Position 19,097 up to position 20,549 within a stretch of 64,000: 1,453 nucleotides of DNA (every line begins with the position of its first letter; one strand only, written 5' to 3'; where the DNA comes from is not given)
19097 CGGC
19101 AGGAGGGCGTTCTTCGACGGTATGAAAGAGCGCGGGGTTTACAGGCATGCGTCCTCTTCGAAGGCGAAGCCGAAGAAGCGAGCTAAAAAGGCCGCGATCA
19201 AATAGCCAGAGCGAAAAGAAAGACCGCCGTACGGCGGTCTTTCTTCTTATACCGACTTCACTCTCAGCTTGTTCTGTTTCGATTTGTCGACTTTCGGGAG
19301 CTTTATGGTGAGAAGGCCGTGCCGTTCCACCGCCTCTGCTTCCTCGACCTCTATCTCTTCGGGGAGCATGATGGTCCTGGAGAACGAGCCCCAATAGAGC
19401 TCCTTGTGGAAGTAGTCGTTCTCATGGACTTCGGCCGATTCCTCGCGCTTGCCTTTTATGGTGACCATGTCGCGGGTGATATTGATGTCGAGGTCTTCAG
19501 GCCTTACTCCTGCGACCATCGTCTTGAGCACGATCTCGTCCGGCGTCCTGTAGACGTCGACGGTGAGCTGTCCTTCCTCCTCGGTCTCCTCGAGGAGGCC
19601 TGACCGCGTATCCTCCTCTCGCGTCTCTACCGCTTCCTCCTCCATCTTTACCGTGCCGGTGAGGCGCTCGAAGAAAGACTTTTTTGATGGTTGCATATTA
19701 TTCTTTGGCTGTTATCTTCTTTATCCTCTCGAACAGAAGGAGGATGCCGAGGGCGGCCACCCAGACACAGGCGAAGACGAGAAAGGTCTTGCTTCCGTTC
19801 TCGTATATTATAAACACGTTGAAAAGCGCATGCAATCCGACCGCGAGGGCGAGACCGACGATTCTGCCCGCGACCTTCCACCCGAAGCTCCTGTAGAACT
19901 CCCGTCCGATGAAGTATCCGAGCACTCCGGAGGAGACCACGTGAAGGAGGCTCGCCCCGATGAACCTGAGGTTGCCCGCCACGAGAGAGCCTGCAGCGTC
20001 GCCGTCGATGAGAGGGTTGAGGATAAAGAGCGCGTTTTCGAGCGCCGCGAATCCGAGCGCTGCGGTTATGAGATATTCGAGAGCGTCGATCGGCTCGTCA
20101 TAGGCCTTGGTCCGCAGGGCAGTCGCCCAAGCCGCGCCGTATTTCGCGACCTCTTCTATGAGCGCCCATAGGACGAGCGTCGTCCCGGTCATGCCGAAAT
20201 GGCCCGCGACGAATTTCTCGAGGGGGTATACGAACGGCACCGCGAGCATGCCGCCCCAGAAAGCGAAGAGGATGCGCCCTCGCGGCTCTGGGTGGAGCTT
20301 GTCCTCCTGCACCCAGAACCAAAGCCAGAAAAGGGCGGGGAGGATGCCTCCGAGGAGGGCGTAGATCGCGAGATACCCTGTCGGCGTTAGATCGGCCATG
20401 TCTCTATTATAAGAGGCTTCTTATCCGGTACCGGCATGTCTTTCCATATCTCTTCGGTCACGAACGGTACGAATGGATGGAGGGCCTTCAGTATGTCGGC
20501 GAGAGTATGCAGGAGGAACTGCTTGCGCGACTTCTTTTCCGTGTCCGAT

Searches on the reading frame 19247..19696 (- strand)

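Call 63: search_protein_families(library=pfam, proteins=[window:19247-19696:-], max_evalue=0.01)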
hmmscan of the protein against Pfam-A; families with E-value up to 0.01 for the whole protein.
window:19247-19696:- (149 aa): 2 families
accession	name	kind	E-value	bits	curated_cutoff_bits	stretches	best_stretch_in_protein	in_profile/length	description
PF00011.27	HSP20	-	1.5e-18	67.2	20.8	1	49-144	3-96/102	Hsp20/alpha crystallin family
PF17886.7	ArsA_HSP20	-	0.0047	16.9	22.5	0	53-132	2-62/63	HSP20-like domain found in ArsA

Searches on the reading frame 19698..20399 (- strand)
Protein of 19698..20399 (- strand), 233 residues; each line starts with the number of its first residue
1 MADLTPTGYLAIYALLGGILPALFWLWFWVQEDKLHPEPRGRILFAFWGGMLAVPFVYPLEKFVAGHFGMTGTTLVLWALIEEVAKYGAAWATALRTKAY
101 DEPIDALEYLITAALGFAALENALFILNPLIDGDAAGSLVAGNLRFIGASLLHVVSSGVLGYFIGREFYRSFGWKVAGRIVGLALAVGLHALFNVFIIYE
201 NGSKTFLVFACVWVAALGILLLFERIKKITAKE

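Call 63: search_protein_families(library=pfam, proteins=[window:19698-20399:-], max_evalue=0.01)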
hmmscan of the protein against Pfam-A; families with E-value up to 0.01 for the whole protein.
window:19698-20399:- (233 aa): 1 family
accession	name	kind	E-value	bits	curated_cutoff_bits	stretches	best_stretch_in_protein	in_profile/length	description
PF13367.11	PrsW-protease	-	4.4e-23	82.3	23.5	1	39-214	2-194/196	PrsW family intramembrane metalloprotease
